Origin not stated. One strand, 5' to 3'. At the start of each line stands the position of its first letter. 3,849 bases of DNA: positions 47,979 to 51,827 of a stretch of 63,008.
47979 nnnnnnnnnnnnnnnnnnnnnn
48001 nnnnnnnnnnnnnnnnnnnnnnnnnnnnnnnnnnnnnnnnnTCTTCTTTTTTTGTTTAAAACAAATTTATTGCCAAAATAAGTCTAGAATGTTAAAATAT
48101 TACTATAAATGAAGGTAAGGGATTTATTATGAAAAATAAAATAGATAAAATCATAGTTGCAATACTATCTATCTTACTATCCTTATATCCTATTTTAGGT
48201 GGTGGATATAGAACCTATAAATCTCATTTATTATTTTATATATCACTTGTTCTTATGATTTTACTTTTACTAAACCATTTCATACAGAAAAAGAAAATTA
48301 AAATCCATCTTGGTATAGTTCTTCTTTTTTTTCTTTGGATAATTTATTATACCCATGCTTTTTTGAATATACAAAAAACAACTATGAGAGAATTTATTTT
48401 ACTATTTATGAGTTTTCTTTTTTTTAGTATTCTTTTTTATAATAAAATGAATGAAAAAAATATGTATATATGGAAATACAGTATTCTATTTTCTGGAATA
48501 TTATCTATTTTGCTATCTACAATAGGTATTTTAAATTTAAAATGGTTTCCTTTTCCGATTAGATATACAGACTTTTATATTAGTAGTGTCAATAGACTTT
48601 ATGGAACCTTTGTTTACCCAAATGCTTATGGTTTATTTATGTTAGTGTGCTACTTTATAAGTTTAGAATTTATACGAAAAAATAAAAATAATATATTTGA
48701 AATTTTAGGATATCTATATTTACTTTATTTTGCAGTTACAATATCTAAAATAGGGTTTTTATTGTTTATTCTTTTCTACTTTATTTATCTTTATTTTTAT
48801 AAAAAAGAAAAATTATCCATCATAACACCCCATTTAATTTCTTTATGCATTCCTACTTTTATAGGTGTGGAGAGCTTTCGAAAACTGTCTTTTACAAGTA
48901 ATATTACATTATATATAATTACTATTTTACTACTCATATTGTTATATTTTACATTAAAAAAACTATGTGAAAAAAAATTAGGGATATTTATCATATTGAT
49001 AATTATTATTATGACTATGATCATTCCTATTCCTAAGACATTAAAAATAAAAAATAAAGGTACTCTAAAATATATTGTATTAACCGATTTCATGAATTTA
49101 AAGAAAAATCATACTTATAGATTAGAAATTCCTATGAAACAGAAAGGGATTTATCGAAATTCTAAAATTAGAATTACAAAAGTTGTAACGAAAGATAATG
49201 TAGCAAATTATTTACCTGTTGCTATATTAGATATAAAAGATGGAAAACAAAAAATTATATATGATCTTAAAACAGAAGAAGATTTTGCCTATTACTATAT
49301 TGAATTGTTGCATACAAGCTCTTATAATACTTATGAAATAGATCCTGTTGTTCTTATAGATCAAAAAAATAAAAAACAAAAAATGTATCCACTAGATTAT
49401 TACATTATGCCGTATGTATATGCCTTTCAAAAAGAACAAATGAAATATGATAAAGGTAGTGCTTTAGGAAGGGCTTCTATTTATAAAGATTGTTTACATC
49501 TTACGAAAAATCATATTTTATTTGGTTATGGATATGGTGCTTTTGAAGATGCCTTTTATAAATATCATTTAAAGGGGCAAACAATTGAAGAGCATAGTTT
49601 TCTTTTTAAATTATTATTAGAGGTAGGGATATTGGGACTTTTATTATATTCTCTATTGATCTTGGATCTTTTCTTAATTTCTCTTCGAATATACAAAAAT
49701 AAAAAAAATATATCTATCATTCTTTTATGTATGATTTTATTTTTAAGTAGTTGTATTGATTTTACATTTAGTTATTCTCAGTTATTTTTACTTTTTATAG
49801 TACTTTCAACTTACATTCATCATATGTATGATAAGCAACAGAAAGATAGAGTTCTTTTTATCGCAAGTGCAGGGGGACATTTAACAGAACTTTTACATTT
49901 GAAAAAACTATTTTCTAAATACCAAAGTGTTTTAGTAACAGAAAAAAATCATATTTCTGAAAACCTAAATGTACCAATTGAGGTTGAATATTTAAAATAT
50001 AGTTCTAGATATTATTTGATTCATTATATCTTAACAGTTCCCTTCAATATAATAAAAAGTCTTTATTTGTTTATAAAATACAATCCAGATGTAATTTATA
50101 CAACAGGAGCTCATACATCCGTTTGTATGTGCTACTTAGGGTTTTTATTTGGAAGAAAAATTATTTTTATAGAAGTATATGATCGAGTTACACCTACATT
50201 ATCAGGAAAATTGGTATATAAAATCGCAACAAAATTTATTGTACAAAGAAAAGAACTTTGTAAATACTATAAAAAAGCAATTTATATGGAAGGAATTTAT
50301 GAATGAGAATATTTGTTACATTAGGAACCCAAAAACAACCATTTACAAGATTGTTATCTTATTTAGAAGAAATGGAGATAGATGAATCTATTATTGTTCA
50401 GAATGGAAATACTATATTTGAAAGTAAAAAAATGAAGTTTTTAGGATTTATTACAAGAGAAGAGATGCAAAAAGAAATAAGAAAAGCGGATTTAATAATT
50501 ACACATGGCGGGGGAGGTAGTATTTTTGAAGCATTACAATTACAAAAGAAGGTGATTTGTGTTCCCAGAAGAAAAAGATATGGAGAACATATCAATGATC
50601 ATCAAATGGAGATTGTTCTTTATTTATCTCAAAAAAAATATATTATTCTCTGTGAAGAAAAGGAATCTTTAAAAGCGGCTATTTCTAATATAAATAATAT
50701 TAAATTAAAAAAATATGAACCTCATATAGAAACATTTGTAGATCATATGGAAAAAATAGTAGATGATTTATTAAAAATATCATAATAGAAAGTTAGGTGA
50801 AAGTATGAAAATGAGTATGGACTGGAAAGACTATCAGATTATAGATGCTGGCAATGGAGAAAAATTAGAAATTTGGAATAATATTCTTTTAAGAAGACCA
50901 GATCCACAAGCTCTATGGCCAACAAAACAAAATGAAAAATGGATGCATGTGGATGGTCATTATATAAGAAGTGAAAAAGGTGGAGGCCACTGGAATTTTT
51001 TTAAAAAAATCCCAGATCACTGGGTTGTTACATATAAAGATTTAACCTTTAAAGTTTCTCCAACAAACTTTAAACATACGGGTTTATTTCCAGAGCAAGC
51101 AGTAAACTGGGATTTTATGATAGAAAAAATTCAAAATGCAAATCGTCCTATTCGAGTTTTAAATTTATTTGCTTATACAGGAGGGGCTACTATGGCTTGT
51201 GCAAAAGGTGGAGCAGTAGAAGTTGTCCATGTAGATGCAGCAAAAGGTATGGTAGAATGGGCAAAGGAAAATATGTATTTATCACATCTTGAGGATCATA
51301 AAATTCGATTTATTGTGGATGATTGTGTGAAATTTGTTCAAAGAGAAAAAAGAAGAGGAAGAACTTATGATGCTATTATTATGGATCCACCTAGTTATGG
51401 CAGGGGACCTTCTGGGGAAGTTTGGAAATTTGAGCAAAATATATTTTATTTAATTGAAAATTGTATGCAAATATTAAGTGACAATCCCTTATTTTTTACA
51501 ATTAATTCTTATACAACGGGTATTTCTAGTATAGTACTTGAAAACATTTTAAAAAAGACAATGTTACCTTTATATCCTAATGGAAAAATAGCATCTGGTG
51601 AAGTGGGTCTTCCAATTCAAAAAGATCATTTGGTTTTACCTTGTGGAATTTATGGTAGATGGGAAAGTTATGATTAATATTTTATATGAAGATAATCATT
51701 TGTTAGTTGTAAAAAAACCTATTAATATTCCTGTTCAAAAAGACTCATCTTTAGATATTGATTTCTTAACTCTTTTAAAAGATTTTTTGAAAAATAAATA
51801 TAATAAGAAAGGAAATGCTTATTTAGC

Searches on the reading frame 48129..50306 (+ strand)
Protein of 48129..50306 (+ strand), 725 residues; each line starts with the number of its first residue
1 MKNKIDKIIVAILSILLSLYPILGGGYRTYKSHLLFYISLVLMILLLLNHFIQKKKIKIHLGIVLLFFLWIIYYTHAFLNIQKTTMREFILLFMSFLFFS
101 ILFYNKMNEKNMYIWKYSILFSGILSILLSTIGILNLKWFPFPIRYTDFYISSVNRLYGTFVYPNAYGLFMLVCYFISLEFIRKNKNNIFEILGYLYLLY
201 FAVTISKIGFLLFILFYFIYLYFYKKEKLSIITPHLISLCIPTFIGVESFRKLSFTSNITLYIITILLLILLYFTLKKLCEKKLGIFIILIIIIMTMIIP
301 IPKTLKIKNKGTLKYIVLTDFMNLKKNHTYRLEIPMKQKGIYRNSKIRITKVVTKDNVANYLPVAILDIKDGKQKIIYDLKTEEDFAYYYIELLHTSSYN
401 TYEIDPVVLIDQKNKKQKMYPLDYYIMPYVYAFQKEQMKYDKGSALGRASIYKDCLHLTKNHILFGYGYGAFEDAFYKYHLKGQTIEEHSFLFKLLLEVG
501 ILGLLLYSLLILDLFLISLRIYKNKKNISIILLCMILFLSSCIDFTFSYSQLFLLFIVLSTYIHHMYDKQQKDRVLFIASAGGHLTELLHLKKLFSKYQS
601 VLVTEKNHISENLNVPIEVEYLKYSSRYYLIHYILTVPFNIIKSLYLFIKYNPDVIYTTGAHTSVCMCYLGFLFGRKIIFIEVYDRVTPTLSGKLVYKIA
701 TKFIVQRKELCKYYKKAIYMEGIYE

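Call 57: search_protein_families(library=pfam, proteins=[window:48129-50306:+], max_evalue=0.00001)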
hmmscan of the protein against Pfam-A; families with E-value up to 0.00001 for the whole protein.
window:48129-50306:+ (725 aa): 2 families
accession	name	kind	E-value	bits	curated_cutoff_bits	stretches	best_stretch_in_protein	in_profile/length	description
PF08660.17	Alg14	-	4.5e-11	43.5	27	1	632-720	73-168/171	Oligosaccharide biosynthesis protein Alg14 like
PF04932.20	Wzy_C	-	6.4e-08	33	31.7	1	436-507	72-148/149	O-Antigen ligase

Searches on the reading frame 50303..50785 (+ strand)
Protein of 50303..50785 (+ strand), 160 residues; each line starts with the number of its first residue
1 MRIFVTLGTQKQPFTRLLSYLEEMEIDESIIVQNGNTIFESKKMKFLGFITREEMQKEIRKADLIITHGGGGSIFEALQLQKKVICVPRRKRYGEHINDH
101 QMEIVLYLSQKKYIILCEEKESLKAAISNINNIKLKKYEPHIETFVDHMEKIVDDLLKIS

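Call 57: search_protein_families(library=pfam, proteins=[window:50303-50785:+], max_evalue=0.00001)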
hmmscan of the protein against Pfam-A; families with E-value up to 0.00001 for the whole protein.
window:50303-50785:+ (160 aa): 1 family
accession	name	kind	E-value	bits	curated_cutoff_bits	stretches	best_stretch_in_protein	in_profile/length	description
PF04101.22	Glyco_tran_28_C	-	2.7e-17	63.8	22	1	3-154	2-164/166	Glycosyltransferase family 28 C-terminal domain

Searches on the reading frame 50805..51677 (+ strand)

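Call 57: search_protein_families(library=pfam, proteins=[window:50805-51677:+], max_evalue=0.00001)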
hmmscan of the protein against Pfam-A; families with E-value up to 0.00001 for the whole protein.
window:50805-51677:+ (290 aa): 3 families
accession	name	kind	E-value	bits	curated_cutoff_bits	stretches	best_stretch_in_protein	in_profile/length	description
PF10672.15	Methyltrans_SAM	-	1.6e-17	64.1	27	1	67-202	80-210/286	S-adenosylmethionine-dependent methyltransferase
PF03602.21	Cons_hypoth95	-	1.4e-06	28.5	24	1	109-196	36-122/182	Conserved hypothetical protein 95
PF01564.23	Spermine_synth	-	8.5e-06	25.9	22.9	0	139-233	44-131/186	Spermine/spermidine synthase domain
